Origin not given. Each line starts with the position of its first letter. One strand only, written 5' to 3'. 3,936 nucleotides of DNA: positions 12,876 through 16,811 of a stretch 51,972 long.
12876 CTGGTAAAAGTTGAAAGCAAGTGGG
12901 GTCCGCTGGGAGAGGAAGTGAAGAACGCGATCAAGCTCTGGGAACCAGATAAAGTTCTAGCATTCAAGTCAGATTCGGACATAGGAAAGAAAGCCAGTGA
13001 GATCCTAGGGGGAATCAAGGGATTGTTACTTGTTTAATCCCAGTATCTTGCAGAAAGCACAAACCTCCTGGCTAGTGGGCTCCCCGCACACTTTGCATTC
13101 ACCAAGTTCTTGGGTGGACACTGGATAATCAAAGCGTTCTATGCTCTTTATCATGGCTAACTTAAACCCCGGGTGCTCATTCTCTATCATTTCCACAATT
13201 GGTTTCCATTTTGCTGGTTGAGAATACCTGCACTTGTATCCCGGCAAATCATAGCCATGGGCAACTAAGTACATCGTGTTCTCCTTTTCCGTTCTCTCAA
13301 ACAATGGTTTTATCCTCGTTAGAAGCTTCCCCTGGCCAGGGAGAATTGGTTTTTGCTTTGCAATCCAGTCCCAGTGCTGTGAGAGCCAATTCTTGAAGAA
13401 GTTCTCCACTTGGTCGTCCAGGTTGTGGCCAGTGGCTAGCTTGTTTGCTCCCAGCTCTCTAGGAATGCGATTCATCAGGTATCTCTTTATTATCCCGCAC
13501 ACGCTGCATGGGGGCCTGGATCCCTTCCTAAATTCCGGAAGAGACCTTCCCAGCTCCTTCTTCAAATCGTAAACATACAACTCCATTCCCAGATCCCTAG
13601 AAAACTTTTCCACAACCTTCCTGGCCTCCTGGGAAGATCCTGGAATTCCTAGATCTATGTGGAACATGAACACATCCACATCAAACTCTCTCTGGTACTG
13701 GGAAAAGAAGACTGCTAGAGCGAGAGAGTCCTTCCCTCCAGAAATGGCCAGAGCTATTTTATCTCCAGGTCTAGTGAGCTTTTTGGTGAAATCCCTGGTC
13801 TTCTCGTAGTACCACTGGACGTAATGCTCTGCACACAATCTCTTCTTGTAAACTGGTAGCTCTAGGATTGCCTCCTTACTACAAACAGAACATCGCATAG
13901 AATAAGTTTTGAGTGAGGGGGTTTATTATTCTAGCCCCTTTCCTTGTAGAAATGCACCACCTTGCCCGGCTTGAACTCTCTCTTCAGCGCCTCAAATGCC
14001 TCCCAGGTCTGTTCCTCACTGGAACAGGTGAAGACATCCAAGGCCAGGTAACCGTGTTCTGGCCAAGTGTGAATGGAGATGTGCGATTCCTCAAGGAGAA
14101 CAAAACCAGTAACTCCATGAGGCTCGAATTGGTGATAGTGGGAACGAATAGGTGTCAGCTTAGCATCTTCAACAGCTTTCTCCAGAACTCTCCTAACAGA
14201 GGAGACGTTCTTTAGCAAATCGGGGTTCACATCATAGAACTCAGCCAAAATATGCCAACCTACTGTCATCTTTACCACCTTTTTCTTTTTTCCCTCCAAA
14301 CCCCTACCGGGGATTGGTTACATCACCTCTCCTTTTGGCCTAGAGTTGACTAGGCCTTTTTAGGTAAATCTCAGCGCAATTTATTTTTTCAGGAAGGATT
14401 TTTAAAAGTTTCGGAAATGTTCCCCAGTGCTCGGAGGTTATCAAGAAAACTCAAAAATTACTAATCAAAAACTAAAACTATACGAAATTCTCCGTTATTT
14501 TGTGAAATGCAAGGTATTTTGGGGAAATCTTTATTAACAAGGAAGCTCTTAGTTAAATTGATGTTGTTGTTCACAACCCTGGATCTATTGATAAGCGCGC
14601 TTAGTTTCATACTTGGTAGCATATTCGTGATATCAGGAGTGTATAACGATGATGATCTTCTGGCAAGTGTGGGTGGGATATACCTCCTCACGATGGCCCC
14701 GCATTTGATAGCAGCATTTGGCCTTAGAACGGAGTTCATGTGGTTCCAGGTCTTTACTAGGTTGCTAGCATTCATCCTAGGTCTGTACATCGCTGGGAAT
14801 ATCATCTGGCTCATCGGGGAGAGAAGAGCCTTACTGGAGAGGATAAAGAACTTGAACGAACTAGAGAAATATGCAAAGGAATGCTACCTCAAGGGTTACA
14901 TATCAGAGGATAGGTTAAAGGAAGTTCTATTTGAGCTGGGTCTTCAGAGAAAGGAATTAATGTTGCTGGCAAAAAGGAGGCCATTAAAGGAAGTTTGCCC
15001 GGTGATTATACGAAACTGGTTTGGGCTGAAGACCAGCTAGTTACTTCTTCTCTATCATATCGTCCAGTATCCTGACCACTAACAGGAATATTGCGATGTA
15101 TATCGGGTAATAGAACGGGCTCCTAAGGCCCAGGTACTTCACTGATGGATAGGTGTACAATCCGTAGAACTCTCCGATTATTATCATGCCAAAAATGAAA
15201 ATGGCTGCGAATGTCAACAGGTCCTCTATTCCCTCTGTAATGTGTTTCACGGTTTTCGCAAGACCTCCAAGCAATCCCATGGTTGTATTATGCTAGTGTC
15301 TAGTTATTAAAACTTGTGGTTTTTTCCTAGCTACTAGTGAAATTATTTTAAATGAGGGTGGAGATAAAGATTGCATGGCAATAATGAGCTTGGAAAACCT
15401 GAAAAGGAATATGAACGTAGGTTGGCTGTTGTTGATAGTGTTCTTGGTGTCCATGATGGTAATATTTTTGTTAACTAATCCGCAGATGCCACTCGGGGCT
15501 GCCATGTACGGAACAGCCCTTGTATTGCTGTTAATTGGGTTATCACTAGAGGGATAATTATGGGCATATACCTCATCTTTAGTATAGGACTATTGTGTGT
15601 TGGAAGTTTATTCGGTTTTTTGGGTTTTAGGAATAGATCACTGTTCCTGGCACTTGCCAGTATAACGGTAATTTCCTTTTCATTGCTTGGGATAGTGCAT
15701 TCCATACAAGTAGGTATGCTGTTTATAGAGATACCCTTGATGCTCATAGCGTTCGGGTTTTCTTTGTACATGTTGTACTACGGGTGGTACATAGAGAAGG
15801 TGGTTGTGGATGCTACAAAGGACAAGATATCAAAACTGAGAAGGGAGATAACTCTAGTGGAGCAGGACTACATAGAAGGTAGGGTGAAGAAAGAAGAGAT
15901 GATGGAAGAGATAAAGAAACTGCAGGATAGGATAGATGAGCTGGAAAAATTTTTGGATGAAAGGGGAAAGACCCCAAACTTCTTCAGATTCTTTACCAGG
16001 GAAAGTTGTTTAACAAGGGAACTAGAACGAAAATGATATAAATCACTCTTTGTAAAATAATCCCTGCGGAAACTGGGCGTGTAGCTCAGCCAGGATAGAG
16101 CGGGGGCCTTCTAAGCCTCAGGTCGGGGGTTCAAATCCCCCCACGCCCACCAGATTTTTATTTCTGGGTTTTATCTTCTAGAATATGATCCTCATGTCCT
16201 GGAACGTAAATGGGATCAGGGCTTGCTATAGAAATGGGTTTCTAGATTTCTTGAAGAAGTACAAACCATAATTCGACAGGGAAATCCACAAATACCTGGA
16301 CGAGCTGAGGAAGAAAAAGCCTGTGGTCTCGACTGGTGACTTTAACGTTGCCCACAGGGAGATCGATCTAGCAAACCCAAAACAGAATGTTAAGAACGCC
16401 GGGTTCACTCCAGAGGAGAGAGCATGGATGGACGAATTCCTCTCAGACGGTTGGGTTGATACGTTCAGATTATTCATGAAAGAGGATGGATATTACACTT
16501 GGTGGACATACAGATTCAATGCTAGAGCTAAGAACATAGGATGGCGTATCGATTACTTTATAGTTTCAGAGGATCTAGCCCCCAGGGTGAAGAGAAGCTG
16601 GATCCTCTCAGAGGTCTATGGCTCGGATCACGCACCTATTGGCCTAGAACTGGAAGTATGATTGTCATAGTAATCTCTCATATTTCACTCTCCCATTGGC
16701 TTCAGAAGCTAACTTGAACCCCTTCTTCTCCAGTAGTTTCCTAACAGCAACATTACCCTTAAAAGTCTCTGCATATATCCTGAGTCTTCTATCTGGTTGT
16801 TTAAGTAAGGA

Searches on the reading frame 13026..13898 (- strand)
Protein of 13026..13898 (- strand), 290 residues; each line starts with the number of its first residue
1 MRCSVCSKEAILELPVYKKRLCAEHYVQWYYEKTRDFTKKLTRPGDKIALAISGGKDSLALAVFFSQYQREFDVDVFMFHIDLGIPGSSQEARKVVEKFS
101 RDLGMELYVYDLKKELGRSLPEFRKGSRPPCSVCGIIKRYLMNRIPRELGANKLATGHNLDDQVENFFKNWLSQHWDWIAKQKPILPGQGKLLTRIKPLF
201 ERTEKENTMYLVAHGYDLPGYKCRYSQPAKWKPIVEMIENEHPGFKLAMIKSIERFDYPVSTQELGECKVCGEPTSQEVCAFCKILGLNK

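Call 19: search_protein_families(library=pfam, proteins=[window:13026-13898:-], max_evalue=0.01)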
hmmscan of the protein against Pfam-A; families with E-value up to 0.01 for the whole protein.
window:13026-13898:- (290 aa): 4 families
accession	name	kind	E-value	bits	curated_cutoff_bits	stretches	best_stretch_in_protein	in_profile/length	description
PF01171.26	ATP_bind_3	-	1.2e-14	54.9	27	1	47-170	1-116/182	PP-loop family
PF01507.26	PAPS_reduct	-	9.7e-07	29.4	22.5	1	48-215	2-153/175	Phosphoadenosine phosphosulfate reductase domain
PF03054.22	tRNA_Me_trans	-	2e-05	24.8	20.6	1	47-163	2-131/202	tRNA methyl transferase HUP domain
PF22082.2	TtuA_LIM_N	-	5.7e-05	23.5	27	1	2-26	1-25/26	2-thiouridine synthetase TtuA, N-terminal LIM domain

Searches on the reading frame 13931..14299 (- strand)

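Call 19: search_protein_families(library=pfam, proteins=[window:13931-14299:-], max_evalue=0.01)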
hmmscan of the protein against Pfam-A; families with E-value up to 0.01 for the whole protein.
window:13931-14299:- (122 aa): 1 family
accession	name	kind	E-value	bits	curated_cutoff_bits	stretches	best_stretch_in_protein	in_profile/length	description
PF02675.21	AdoMet_dc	-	1.6e-39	135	25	1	16-122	1-107/107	S-adenosylmethionine decarboxylase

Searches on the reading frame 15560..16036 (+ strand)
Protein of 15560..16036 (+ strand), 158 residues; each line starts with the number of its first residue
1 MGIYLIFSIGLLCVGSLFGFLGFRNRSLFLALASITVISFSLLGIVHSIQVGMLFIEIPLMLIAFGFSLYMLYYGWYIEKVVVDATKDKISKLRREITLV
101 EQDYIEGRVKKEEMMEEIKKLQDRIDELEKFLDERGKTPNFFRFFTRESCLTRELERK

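Call 19: search_protein_families(library=pfam, proteins=[window:15560-16036:+], max_evalue=0.01)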
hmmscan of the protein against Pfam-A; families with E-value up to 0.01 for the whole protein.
window:15560-16036:+ (158 aa): 1 family
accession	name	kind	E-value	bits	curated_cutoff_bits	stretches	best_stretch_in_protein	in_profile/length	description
PF10473.14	CENP-F_leu_zip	-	0.0011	19.4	34.5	1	80-131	51-102/140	Leucine-rich repeats of kinetochore protein Cenp-F/LEK1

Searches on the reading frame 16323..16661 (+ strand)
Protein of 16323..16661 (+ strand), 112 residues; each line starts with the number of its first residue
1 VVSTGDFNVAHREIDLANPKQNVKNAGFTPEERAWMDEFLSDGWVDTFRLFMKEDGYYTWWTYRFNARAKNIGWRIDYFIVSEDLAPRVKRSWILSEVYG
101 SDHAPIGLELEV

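Call 19: search_protein_families(library=pfam, proteins=[window:16323-16661:+], max_evalue=0.01)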
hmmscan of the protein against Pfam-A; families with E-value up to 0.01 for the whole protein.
window:16323-16661:+ (112 aa): 2 families
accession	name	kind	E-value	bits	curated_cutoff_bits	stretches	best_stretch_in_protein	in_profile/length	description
PF03372.29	Exo_endo_phos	-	1.7e-14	54.5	24.5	1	4-103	151-225/225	Endonuclease/Exonuclease/phosphatase family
PF14529.12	Exo_endo_phos_2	-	0.0024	18.2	27.4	0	72-106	84-116/117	Endonuclease-reverse transcriptase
